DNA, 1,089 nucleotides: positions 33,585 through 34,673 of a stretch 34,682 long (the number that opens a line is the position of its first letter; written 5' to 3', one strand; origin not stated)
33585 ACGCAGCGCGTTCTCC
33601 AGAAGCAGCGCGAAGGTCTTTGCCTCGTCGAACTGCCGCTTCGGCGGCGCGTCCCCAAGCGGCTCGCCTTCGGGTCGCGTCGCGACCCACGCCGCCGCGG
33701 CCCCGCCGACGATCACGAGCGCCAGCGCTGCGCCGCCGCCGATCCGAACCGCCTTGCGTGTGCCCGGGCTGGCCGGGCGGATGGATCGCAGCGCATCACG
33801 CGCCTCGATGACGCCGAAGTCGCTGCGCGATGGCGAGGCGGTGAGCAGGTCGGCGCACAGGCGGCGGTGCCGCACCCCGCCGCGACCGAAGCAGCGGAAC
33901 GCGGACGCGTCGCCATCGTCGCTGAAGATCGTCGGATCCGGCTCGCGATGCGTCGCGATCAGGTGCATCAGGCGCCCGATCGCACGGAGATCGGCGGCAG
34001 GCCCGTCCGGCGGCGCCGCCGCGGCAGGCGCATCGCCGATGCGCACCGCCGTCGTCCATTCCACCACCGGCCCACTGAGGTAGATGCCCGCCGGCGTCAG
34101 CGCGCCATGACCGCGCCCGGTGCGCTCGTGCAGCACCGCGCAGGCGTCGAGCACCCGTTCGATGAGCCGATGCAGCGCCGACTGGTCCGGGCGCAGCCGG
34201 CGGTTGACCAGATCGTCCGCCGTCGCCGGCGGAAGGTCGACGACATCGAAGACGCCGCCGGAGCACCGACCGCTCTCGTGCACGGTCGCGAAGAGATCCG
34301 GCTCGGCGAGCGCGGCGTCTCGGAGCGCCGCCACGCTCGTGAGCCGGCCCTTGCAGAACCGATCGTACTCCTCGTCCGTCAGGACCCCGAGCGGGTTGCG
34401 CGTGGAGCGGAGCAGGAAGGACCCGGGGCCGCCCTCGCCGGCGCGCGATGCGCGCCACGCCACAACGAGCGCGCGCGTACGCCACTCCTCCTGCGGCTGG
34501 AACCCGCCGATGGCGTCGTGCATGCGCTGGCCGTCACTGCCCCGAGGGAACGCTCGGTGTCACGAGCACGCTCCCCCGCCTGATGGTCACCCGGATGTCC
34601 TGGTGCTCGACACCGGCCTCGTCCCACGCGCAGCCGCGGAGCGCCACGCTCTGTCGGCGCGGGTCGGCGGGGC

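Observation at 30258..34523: Giant pseudokinase-TM-helical-FGE-domain protein next to the T6SS-like operon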

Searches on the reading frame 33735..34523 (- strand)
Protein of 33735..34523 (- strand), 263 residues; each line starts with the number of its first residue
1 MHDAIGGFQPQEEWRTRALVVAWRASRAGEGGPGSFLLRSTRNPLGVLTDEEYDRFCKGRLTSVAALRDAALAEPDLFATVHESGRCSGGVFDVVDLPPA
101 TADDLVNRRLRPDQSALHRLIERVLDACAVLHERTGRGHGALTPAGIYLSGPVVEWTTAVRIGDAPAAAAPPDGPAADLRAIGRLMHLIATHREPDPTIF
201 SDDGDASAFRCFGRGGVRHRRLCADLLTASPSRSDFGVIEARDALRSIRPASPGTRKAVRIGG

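Call 10: search_solved_structures(query=window:33735-34523:-, max_evalue=10, show_alignments=3)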
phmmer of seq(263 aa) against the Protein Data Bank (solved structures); distinct sequences matched with E-value up to 10: 5.
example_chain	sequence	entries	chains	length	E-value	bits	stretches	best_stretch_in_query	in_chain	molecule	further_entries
9e2g_0S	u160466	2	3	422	0.53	12.9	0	38-60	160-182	EF-hand domain-containing protein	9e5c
7qwk_A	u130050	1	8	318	0.72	12.4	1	100-151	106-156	eIF-2-alpha kinase GCN2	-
7qq6_A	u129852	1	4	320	0.73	12.4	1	100-151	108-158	eIF-2-alpha kinase GCN2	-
6n3n_A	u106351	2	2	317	0.73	12.4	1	100-151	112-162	eIF-2-alpha kinase GCN2,eIF-2-alpha kinase GCN2 | eIF-2-alpha kinase GCN2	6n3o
6n3l_A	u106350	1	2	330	0.76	12.3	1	100-151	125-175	eIF-2-alpha kinase GCN2,eIF-2-alpha kinase GCN2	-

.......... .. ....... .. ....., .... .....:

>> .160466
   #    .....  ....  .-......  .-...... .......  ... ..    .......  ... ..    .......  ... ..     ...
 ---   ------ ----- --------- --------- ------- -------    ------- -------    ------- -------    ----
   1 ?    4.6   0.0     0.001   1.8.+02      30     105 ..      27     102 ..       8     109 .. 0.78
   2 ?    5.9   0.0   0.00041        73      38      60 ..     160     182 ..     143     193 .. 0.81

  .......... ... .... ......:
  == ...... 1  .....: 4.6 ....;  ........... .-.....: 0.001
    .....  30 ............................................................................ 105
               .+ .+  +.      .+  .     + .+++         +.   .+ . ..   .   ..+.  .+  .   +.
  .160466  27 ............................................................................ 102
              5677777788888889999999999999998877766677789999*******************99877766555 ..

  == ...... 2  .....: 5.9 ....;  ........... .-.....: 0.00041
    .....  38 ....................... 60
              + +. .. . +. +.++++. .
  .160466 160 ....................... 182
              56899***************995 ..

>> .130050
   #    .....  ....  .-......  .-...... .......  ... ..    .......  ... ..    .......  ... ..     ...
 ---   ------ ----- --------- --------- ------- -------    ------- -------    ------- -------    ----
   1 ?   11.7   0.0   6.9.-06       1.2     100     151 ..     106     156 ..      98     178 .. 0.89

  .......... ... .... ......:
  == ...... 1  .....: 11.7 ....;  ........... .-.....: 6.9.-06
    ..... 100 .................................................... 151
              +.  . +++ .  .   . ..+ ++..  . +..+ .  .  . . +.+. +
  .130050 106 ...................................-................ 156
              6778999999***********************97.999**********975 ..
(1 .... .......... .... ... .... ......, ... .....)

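Call 20: search_solved_structures(query=A2, max_evalue=10, show_alignments=3)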
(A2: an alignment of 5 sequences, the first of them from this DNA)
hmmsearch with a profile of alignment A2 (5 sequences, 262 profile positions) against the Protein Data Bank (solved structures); distinct sequences matched with E-value up to 10: 5.
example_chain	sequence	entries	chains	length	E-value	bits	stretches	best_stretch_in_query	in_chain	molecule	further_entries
6n3n_A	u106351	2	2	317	0.0021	20.5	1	99-152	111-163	eIF-2-alpha kinase GCN2,eIF-2-alpha kinase GCN2 | eIF-2-alpha kinase GCN2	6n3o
6n3l_A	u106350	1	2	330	0.0023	20.4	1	99-152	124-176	eIF-2-alpha kinase GCN2,eIF-2-alpha kinase GCN2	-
7qwk_A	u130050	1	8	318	0.0027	20.2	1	100-152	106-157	eIF-2-alpha kinase GCN2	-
7qq6_A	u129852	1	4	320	0.0027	20.2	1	100-152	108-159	eIF-2-alpha kinase GCN2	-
8t7t_A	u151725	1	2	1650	0.014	17.9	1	100-152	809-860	eIF-2-alpha kinase GCN2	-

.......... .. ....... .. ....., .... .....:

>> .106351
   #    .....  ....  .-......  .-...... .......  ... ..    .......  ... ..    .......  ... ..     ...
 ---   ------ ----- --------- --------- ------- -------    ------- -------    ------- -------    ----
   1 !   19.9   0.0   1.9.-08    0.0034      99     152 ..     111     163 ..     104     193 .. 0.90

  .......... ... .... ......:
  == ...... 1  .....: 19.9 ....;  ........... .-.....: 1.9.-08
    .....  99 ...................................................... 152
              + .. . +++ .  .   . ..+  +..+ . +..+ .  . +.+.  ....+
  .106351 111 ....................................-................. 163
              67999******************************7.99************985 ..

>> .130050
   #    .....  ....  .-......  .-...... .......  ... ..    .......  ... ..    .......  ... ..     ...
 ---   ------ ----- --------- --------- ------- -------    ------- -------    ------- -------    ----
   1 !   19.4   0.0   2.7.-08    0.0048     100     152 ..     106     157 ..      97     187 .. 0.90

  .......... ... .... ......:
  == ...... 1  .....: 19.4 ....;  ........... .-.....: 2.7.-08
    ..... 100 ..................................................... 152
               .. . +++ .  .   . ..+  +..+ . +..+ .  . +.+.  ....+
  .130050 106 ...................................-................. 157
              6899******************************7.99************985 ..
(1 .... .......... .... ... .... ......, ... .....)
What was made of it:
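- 33744..34523 (-): Residues 1-260: cytoplasmic, degenerate Hanks-type kinase-like (pseudokinase) domain. The A2 profile hits GCN2 at E=0.002 (call 20).
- On Hanks-type protein kinase superfamily (fold and homology): The subfamily profile hits GCN2 at 0.002 (call 20).
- Checked: The subfamily profile hits GCN2 at E=0.002 over alphaD-alphaE and the catalytic loop (call 20).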

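Call 27: predict_structure(alignment_id=A2)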
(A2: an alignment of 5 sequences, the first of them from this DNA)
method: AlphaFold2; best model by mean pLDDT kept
length: 262 residues; sequences in the alignment: 5
mean_pLDDT: 53.4   pTM: 0.54
mean pLDDT of the five models: 53.4, 39.9, 38.9, 37.2, 36.4
residues with pLDDT >= 90: 0; 70-90: 59; 50-70: 81; < 50: 122
segments of 3 or more residues with pLDDT < 50: 1-8, 10-48, 61-63, 84-104, 106-111, 140-170, 253-262
pLDDT, mean of each block of 10 residues (from residue 1): 40 37 40 41 44 53 52 53 43 37 46 60 65 53 42 28 30 68 74 59 68 76 84 80 83 39 28
secondary structure, 60 per line:
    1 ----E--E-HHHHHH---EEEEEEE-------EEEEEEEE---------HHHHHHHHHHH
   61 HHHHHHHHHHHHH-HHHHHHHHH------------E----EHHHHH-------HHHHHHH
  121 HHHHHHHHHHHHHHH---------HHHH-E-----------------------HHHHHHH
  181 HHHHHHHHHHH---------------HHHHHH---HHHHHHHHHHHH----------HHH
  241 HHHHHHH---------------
elements in order: H10-15 E19-25 E33-40 H50-73 H75-83 H102-106 H114-135 H145-148 H174-191 H207-212 H216-227 H238-247
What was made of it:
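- On Catalytically active Hanks kinase: The model is of low confidence there (call 27).
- The N-domain model is of low confidence (pLDDT 53, call 27).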

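Call 30: fold_search(model_id=the predicted structure, library=pdb)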
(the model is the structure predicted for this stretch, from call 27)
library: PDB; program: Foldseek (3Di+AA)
matches with E <= 10: 221; with E <= 0.001: 0
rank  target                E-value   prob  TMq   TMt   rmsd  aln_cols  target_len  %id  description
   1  3lm5                  7.2e-02  0.98  0.39  0.37   7.1       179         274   18  Crystal Structure of human Serine/Threonine Kinase 17B (STK17B) in complex with Quercetin (released 2010-03-16)
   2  5a6n_B                8.5e-02  0.93  0.35  0.34  10.7       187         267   18  Crystal structure of human death associated protein kinase 3 (DAPK3) in complex with compound 2 (released 2015-10-21)
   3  5a6o_B                8.9e-02  0.98  0.37  0.37  10.3       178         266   17  Crystal structure of the apo form of the unphosphorylated human death associated protein kinase 3 (DAPK3) (released 2015-10-21)
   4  3omv_A                8.9e-02  0.97  0.35  0.35  10.2       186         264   12  Crystal structure of c-raf (raf-1) (released 2010-09-15)
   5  2jam_A                8.9e-02  0.90  0.33  0.31  10.2       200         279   17  Crystal structure of human calmodulin-dependent protein kinase I G (released 2007-03-13)
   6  6oko_B                9.4e-02  0.97  0.36  0.36   7.0       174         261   15  Crystal structure of mRIPK3 complexed with N-(3-fluoro-4-{1H-pyrrolo[2,3-b]pyridin-4-yloxy}phenyl)-1-(4-fluorophenyl)- (released 2019-07-17)
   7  2jam_B                9.4e-02  0.91  0.32  0.30   9.5       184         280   16  Crystal structure of human calmodulin-dependent protein kinase I G (released 2007-03-13)
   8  1o6y                  1.2e-01  0.89  0.33  0.33   8.8       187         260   18  Catalytic domain of PknB kinase from Mycobacterium tuberculosis (released 2003-01-30)
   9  6u2h_D                1.3e-01  0.97  0.39  0.36   8.5       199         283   14  BRAF dimer bound to 14-3-3 (released 2019-08-28)
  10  7p3v_B                1.4e-01  0.92  0.34  0.33  10.9       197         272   14  B-Raf V600E structure bound to a new inhibitor (released 2021-11-03)
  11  9iwy_A                1.5e-01  0.96  0.37  0.40   7.4       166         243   18  Crystal structure of the mouse RIP3 kinase domain in complexed with LK01003 (released 2025-05-07)
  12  9eed                  1.6e-01  0.93  0.34  0.33   7.6       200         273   14  The Hanks-type kinase PknS from Xanthomonas citri bound to CHIR-124 (released 2025-11-26)
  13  6y6f                  1.9e-01  0.84  0.35  0.32   8.9       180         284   17  Crystal structure of STK17B (DRAK2) in complex with PKIS43 (released 2020-03-11)
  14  2fum_B                2.0e-01  0.90  0.36  0.36   7.5       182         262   14  Catalytic domain of protein kinase PknB from Mycobacterium tuberculosis in complex with mitoxantrone (released 2006-08-01)
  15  4dbn_B                2.0e-01  0.85  0.33  0.33  10.5       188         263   12  Crystal Structure of the Kinase domain of Human B-raf with a [1,3]thiazolo[5,4-b]pyridine derivative (released 2012-04-11)
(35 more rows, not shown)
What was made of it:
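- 33744..34523 (-): Foldseek on a low-confidence model returns kinases for all top 50 hits (call 30).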
